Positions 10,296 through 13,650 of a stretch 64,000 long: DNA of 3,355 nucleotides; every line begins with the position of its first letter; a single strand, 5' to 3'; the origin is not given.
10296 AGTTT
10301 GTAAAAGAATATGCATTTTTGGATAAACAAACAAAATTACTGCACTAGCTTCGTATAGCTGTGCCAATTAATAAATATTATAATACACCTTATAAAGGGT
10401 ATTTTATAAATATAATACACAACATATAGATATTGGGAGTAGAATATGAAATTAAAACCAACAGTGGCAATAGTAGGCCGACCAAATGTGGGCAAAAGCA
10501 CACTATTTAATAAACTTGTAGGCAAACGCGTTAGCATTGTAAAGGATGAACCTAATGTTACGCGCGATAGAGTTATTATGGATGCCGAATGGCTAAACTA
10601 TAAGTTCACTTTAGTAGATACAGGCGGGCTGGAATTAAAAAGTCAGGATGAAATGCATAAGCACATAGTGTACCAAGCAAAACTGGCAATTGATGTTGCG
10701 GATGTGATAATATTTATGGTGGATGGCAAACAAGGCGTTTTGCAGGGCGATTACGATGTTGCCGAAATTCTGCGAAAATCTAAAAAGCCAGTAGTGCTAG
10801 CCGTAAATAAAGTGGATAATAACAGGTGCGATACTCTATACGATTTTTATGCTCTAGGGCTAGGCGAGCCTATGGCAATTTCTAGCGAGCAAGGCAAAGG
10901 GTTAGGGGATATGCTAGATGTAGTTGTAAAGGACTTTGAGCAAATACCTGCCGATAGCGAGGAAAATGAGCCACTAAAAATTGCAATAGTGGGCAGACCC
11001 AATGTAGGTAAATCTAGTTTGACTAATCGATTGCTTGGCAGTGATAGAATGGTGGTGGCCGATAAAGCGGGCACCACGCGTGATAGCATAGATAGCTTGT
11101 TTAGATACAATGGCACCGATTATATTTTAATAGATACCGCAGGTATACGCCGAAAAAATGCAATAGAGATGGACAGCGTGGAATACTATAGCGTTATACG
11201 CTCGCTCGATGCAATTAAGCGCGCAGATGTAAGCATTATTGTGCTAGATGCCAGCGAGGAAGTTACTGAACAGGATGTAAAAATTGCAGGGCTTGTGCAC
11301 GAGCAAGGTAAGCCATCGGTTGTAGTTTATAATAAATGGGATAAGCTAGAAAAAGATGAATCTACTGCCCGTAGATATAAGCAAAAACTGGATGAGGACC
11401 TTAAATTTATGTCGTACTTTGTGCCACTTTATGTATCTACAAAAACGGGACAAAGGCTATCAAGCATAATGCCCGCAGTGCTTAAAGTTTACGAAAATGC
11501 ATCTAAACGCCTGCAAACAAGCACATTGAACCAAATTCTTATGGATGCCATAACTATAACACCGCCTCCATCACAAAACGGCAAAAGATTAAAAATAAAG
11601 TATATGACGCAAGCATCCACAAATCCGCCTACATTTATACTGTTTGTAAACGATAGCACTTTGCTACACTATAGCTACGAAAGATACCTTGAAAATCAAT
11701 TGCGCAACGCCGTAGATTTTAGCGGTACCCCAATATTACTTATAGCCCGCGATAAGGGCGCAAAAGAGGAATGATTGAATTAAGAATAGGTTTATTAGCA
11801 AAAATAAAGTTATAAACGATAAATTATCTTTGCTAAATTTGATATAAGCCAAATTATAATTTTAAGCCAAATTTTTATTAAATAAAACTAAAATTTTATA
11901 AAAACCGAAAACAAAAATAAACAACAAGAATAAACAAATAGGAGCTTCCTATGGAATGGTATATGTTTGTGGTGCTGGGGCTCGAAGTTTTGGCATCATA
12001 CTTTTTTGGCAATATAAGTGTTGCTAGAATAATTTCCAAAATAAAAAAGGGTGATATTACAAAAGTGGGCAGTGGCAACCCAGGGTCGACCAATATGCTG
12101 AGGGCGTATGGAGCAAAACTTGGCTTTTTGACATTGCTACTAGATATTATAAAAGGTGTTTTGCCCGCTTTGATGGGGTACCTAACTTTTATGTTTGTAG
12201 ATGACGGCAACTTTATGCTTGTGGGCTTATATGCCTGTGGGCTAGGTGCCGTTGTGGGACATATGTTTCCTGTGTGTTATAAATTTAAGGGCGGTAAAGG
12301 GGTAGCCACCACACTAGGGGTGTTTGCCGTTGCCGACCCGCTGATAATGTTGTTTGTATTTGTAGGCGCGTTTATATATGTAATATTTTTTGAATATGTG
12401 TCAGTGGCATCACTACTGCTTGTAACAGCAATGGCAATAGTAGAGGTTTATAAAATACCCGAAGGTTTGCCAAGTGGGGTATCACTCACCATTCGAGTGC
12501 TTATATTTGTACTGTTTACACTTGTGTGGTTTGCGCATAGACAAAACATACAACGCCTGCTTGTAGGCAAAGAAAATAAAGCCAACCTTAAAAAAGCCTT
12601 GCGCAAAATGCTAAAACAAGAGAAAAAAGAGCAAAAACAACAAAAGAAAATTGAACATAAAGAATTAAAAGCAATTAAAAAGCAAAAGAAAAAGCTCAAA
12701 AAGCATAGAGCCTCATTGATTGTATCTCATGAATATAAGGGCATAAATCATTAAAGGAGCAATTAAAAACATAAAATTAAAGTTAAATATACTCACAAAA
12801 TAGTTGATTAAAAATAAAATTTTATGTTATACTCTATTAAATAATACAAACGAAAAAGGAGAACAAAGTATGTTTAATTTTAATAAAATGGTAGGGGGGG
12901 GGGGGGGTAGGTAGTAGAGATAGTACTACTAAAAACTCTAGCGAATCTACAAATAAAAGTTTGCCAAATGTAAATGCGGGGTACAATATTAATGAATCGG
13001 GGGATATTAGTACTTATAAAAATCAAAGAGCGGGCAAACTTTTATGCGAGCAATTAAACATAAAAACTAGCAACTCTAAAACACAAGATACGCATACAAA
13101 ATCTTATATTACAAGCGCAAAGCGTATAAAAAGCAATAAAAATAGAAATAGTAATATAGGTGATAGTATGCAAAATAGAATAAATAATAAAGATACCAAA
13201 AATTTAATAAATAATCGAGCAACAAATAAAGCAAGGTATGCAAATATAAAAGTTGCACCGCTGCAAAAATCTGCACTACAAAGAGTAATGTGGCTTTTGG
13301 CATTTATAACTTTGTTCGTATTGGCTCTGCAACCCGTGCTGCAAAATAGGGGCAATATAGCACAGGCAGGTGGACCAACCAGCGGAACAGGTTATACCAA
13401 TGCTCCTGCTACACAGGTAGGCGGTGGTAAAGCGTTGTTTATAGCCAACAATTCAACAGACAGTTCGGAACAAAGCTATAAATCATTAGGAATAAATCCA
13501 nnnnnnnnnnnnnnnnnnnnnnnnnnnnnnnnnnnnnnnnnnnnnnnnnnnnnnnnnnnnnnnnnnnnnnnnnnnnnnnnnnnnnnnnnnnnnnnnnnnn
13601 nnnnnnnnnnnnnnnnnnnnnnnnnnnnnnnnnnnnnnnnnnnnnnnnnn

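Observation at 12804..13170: G14 homopolymer separates a complete promoter/SD/ATG from a 1017-codon surface-protein ORF: candidate slipped-strand ON/OFF switch, currently out of frame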

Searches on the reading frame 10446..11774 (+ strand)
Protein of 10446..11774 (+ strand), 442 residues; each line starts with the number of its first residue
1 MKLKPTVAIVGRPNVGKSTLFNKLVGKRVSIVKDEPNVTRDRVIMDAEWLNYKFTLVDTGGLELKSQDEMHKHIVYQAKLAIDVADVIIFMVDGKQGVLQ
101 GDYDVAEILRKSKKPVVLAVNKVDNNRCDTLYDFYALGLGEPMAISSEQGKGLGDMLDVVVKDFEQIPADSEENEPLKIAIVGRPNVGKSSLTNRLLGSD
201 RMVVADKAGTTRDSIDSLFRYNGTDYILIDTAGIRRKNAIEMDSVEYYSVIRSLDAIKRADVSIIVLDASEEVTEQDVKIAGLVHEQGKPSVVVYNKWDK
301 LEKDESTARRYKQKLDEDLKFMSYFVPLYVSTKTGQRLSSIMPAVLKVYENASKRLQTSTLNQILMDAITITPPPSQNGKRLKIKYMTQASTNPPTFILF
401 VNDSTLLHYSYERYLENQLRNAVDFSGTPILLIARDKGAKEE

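Call 5: search_protein_families(library=pfam, proteins=[window:10446-11774:+], max_evalue=0.01)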
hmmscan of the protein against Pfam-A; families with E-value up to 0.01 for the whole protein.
window:10446-11774:+ (442 aa): 25 families
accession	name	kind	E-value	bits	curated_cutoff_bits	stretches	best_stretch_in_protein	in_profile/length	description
PF01926.29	MMR_HSR1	-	1.6e-59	199.4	21.9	2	6-122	1-113/113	50S ribosome-binding GTPase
PF14714.11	KH_dom-like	-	1.4e-33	115.4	27.3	1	355-435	1-81/81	KH-domain-like of EngA bacterial GTPase enzymes, C-terminal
PF02421.24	FeoB_N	-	5.4e-27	94.7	27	2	178-319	2-134/156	Ferrous iron transport protein B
PF00009.33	GTP_EFTU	-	1.3e-20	74.2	26.5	2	178-348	5-185/188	Elongation factor Tu GTP binding domain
PF00350.29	Dynamin_N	-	4.1e-15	56.6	27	1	7-40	1-33/168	Dynamin family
PF04548.22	AIG1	-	2.2e-11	43.9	27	2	6-100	2-98/212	AIG1 family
PF03193.22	RsgA_GTPase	-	4e-09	37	30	0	178-236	108-170/174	RsgA GTPase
PF08477.19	Roc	-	6.8e-09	36.4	27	1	7-124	2-119/119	Ras of Complex, Roc, domain of DAPkinase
PF09439.16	SRPRB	-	3.5e-07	30.2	25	1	4-95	3-83/178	Signal recognition particle receptor beta subunit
PF22298.2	Tsr1_G-like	-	1.5e-06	28.5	27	1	236-327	48-138/161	Tsr1, G-like domain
PF00071.28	Ras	-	1.6e-06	28.2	21.6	0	7-127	2-118/162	Ras family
PF02492.25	cobW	-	5.8e-06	26.5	20.7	1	218-316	77-173/180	CobW/HypB/UreG, nucleotide-binding domain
PF13479.12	AAA_24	-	0.00013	22.3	27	0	176-210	2-34/195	AAA domain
PF13238.12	AAA_18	-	0.00022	22.1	29.4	0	179-268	1-78/128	AAA domain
PF00910.28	RNA_helicase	-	0.00028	21.8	21.5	0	179-238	1-64/105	RNA helicase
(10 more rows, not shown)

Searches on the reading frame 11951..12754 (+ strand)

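Call 5: search_protein_families(library=pfam, proteins=[window:11951-12754:+], max_evalue=0.01)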
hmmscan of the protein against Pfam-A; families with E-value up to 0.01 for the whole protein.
window:11951-12754:+ (267 aa): 2 families
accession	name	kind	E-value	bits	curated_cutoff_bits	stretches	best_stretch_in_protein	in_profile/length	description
PF02660.20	G3P_acyltransf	-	3.4e-46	157.8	24.1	1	16-203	2-164/164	Glycerol-3-phosphate acyltransferase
PF10011.15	DUF2254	-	0.0064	15.8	28.8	1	134-253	96-201/368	Predicted membrane protein (DUF2254)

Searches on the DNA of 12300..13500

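Call 41: search_rna_families(source=window, start=12300, end=13500, threshold=evalue, max_evalue=1)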
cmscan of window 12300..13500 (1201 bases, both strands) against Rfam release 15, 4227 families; matches with E-value up to 1: 0.
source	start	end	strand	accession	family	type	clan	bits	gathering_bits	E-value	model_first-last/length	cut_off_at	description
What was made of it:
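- No stimulatory structure was found directly downstream, and no Rfam family matched (call 41).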
